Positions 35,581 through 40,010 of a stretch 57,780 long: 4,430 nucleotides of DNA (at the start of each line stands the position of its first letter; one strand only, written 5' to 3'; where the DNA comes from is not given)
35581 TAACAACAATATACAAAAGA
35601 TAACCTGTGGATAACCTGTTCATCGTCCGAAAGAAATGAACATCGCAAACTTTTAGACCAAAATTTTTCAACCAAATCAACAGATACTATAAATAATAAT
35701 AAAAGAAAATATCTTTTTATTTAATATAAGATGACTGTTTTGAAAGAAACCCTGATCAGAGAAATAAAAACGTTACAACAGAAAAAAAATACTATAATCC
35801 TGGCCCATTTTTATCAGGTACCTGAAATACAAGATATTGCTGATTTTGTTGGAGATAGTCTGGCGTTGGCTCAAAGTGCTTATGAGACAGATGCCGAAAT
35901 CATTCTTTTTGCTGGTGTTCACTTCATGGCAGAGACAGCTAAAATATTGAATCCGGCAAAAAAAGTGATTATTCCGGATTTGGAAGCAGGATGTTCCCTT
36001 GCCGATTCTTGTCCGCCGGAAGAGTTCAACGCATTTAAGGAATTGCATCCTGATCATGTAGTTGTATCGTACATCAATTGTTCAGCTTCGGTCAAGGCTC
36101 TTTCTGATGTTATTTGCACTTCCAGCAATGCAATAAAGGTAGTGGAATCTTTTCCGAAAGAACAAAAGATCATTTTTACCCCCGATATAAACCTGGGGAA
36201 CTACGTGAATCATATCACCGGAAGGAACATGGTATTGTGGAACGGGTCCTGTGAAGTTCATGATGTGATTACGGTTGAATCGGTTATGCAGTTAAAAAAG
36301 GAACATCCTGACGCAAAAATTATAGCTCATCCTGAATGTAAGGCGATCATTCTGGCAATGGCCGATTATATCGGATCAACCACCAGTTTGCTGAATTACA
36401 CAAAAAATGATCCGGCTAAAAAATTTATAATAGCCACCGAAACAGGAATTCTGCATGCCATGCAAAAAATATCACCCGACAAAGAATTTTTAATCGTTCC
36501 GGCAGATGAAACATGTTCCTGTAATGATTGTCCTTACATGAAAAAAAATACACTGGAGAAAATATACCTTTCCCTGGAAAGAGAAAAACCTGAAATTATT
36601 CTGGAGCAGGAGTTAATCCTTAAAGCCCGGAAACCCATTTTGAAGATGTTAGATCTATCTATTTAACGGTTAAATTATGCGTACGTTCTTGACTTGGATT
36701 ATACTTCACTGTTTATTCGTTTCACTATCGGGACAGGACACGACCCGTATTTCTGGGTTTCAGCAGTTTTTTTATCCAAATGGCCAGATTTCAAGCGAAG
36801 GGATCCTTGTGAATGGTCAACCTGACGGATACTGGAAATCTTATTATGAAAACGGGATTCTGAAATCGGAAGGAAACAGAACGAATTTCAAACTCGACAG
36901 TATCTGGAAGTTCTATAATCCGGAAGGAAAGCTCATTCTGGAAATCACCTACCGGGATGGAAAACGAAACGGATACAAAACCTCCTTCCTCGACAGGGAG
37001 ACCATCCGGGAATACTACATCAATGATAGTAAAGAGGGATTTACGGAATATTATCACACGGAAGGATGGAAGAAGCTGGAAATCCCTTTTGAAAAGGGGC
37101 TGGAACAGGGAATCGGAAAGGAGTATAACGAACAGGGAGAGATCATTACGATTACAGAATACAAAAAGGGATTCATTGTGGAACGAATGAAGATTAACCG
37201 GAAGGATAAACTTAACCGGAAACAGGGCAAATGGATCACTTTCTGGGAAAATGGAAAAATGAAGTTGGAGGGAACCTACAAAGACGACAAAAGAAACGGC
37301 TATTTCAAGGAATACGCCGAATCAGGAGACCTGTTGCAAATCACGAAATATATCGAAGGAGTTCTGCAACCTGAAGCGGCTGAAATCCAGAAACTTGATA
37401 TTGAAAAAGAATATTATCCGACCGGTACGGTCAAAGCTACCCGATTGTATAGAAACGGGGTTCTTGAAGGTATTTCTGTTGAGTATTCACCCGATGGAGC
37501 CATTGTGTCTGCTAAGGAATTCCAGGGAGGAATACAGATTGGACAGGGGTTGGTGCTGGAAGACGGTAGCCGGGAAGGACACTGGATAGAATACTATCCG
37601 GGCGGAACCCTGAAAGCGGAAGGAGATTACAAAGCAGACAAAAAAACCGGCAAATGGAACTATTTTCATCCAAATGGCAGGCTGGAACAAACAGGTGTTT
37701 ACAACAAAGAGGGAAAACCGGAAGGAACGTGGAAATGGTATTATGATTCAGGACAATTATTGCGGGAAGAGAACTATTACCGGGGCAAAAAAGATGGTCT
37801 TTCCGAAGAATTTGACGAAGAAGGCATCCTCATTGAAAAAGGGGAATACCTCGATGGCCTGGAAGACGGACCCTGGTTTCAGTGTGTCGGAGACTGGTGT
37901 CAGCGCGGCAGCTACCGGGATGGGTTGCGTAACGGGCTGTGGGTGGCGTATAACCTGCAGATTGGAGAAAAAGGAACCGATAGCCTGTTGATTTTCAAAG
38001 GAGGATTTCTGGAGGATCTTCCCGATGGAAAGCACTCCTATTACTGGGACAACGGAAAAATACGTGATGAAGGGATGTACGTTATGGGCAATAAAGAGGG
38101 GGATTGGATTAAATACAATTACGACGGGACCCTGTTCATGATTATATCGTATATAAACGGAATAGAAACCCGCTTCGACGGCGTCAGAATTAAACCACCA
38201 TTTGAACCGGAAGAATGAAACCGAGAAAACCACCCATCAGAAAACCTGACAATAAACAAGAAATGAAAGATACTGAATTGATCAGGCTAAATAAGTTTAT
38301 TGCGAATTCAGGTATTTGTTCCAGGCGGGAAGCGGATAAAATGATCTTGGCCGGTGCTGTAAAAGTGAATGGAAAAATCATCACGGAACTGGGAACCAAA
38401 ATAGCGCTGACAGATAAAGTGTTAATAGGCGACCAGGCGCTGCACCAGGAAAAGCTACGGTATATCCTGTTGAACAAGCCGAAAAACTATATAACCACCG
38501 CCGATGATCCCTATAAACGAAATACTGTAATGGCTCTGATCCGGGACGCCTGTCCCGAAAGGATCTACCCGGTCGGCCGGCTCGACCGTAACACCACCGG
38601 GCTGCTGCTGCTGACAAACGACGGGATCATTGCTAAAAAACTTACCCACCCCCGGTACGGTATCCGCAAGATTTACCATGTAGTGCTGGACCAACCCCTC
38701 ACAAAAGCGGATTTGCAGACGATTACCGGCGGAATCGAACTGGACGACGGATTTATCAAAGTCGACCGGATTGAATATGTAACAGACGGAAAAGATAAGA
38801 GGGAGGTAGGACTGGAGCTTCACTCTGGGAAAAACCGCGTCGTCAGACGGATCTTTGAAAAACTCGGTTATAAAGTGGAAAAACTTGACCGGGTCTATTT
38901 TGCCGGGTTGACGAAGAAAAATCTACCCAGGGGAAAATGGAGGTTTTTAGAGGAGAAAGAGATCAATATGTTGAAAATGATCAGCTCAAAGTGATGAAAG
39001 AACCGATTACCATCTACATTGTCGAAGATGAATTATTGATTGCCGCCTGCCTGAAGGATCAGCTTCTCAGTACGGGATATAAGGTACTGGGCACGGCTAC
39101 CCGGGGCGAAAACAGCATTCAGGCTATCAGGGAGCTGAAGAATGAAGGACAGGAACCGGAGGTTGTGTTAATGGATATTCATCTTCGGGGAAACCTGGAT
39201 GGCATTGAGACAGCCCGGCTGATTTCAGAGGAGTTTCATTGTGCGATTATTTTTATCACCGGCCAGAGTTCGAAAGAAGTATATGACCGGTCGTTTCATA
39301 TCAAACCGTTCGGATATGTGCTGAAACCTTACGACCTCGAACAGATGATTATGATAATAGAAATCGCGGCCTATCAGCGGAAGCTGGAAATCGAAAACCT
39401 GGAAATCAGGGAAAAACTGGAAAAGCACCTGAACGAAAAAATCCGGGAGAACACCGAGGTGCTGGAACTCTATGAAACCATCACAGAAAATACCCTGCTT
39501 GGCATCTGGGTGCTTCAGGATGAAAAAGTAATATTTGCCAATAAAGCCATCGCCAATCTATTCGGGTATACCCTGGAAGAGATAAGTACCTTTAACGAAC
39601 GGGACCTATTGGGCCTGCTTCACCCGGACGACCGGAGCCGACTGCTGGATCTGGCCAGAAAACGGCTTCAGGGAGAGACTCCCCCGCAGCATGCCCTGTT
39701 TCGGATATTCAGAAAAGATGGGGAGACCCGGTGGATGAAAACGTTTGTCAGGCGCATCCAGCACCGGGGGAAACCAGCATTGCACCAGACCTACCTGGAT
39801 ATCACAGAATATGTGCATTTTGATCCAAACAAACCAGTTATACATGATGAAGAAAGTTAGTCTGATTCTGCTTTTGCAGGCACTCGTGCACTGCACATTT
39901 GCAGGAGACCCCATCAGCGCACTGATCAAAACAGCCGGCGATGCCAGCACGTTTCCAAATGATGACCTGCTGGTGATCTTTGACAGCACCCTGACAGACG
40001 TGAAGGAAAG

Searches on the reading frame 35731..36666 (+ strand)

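Call 3: search_protein_families(library=pfam, proteins=[window:35731-36666:+], max_evalue=0.01)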
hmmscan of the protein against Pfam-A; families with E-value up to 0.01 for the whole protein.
window:35731-36666:+ (311 aa): 1 family
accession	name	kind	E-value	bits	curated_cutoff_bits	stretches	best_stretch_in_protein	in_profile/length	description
PF02445.21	NadA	-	1.8e-121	405.2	27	1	11-308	2-295/295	Quinolinate synthetase A protein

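Call 4: search_protein_families(library=ncbifam, proteins=[window:35731-36666:+], max_evalue=0.01)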
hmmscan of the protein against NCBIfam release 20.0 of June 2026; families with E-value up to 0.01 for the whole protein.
window:35731-36666:+ (311 aa): 6 families
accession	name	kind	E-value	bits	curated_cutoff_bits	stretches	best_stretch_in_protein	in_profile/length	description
NF006878.0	PRK09375.1-2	equivalog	3.6e-135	449.9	294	1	5-310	3-305/306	quinolinate synthase NadA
TIGR00550.1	nadA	equivalog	1.2e-113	379.4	262.9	1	7-310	5-309/309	quinolinate synthase NadA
NF006884.0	PRK09375.2-5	equivalog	2.8e-47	161.4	691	2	19-160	85-246/426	quinolinate synthase NadA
NF006882.0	PRK09375.2-3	equivalog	7.4e-19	67.7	561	2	19-173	72-244/447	quinolinate synthase NadA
NF002055.0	PRK00886.1-4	equivalog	0.0029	17.2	345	0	169-255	38-120/236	2-phosphosulfolactate phosphatase family protein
NF002057.0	PRK00886.1-6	equivalog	0.0039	16.5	235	0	127-166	90-128/228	2-phosphosulfolactate phosphatase family protein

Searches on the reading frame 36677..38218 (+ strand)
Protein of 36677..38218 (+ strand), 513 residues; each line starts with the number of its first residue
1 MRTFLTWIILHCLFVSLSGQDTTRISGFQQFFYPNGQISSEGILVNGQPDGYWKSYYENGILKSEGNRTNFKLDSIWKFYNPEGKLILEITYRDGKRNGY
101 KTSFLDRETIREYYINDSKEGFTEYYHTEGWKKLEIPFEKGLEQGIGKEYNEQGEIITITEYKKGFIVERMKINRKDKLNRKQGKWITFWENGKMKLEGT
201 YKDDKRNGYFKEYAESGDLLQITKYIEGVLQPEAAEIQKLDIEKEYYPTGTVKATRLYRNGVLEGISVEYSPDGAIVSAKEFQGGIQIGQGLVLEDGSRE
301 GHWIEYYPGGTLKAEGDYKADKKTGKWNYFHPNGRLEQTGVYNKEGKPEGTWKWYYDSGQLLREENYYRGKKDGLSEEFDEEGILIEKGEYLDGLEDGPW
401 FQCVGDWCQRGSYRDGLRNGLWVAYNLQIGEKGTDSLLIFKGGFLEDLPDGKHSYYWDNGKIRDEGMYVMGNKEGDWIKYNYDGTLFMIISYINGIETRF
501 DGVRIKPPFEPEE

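Call 3: search_protein_families(library=pfam, proteins=[window:36677-38218:+], max_evalue=0.01)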
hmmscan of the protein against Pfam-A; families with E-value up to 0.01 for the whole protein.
window:36677-38218:+ (513 aa): 1 family
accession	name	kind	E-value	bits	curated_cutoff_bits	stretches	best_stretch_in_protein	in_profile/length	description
PF07661.19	MORN_2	-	5e-43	140.4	29.6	4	349-367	2-20/22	MORN repeat variant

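Call 4: search_protein_families(library=ncbifam, proteins=[window:36677-38218:+], max_evalue=0.01)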
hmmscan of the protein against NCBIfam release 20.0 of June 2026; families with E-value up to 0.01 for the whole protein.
window:36677-38218:+ (513 aa): 1 family
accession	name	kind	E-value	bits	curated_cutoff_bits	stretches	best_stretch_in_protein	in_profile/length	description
NF033566.1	adhes_LIC20035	equivalog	8.8e-32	110.5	250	4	336-492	105-260/434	LIC20035 family adhesin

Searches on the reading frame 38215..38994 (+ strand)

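Call 3: search_protein_families(library=pfam, proteins=[window:38215-38994:+], max_evalue=0.01)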
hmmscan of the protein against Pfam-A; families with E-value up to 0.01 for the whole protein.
window:38215-38994:+ (259 aa): 4 families
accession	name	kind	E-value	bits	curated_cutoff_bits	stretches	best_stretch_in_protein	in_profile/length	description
PF00849.27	PseudoU_synth_2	-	1.4e-24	87.5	26.8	1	83-215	2-151/152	RNA pseudouridylate synthase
PF01479.30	S4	-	1.7e-12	47.3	22.8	1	24-67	2-46/48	S4 domain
PF13275.11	S4_2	-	4.1e-05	23.8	24.6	1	19-75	4-61/65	S4 domain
PF22421.1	SYY_C-terminal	-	0.00041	20.6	27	1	23-68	19-65/83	Tyrosine--tRNA ligase SYY-like C-terminal domain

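Call 4: search_protein_families(library=ncbifam, proteins=[window:38215-38994:+], max_evalue=0.01)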
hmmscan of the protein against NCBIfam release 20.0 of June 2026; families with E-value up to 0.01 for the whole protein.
window:38215-38994:+ (259 aa): 9 families
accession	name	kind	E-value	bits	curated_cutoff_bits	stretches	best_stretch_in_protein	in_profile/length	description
NF007784.0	PRK10475.1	equivalog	1.1e-41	142.8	318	1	20-256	4-236/290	23S rRNA pseudouridine(2604) synthase RluF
TIGR00093.1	TIGR00093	subfamily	1.2e-41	142.1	109.3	1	87-246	1-160/161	pseudouridine synthase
NF008097.0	PRK10839.1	equivalog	2.3e-34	119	275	1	23-253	1-230/232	16S rRNA pseudouridine(516) synthase RsuA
NF007976.1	PRK10700.1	equivalog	2.7e-34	118.6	290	1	24-255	4-242/291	23S rRNA pseudouridine(2605) synthase RluB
NF008487.1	PRK11394.1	equivalog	5.2e-17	62.1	284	1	79-243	26-202/206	23S rRNA pseudouridine(2457) synthase RluE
TIGR00005.1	rluA_subfam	subfamily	4.9e-12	45.7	192.7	1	24-143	7-146/298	RluA family pseudouridine synthase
NF008321.0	PRK11112.1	equivalog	1.4e-06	27.8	328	1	84-159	12-91/257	tRNA pseudouridine(65) synthase TruC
TIGR01621.1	RluA-like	hypoth_equivalog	0.0003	20.1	222.3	1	82-161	10-90/217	TIGR01621 family pseudouridine synthase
TIGR02988.1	YaaA_near_RecF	hypoth_equivalog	0.00094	19.3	84.75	1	19-72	5-59/60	S4 domain-containing protein YaaA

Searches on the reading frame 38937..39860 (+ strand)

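Call 3: search_protein_families(library=pfam, proteins=[window:38937-39860:+], max_evalue=0.01)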
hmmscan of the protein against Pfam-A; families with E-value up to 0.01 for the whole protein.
window:38937-39860:+ (307 aa): 6 families
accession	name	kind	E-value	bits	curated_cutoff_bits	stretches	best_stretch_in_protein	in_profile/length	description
PF00072.30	Response_reg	-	3.4e-15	56.6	30.2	1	26-141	1-110/111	Response regulator receiver domain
PF08447.18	PAS_3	-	6.7e-14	52.4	25.6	1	198-280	1-82/89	PAS fold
PF00989.32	PAS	-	9.5e-10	38.9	22.6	1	178-279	2-101/113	PAS fold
PF13426.13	PAS_9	-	3e-09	37.5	27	1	189-291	3-103/103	PAS domain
PF13188.13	PAS_8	-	1.1e-07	31.9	21.8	1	177-233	1-55/65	PAS domain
PF08448.16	PAS_4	-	2e-06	28.5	23.1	1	195-291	14-107/110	PAS fold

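Call 4: search_protein_families(library=ncbifam, proteins=[window:38937-39860:+], max_evalue=0.01)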
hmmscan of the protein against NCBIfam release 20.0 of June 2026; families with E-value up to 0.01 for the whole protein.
window:38937-39860:+ (307 aa): 65 families (the best 25 are shown)
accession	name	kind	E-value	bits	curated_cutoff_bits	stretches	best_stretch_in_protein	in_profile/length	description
TIGR00229.1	sensory_box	domain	3.7e-19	69.1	22.9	1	174-291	2-118/126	PAS domain S-box protein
NF006623.1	PRK09191.1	subfamily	2.8e-14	53.5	240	1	25-144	139-251/258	PhyR family response regulator anti-anti-sigma factor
NF041880.1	EPS_EpsF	equivalog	8.2e-13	47.7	900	1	61-269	29-235/492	response regulator EpsF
NF008469.0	PRK11361.1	equivalog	9.3e-12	44.4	714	1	24-166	5-141/461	acetoacetate metabolism transcriptional regulator AtoC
NF051870.1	NAssimRespRegNtrX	equivalog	2.6e-11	43.1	600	1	26-173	4-146/452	nitrogen assimilation response regulator NtrX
NF009971.0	PRK13435.1-2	subfamily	2.8e-11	43.4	151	1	26-143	3-111/141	response regulator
NF010076.0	PRK13557.1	subfamily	9.5e-11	40.8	631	2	24-139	416-527/540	histidine kinase famiy protein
NF009973.0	PRK13435.1-4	equivalog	2.8e-10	40.4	158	1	19-138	4-115/154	response regulator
NF040534.1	resp_reg_YycF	equivalog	2.8e-10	39.8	340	1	25-160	2-128/231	response regulator YycF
NF009972.0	PRK13435.1-3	subfamily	5.7e-10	39.1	119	1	25-144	18-127/146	response regulator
NF047874.1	MASE3_PAS_HK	subfamily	1.1e-09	37.6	560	1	137-292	222-378/655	MASE3 domain-containing sensor histidine kinase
NF009974.0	PRK13435.1-6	equivalog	2.8e-09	36.8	171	1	21-111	3-88/155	response regulator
NF009206.0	PRK12555.1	subfamily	2.9e-09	36.4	342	1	24-114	1-86/340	chemotaxis-specific protein-glutamate methyltransferase CheB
NF040689.1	MtrAB_MtrA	equivalog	4.2e-09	36.1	300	1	26-212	1-179/219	MtrAB system response regulator MtrA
TIGR02875.1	spore_0_A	equivalog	4.9e-09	35.8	200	1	23-178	2-155/262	sporulation transcription factor Spo0A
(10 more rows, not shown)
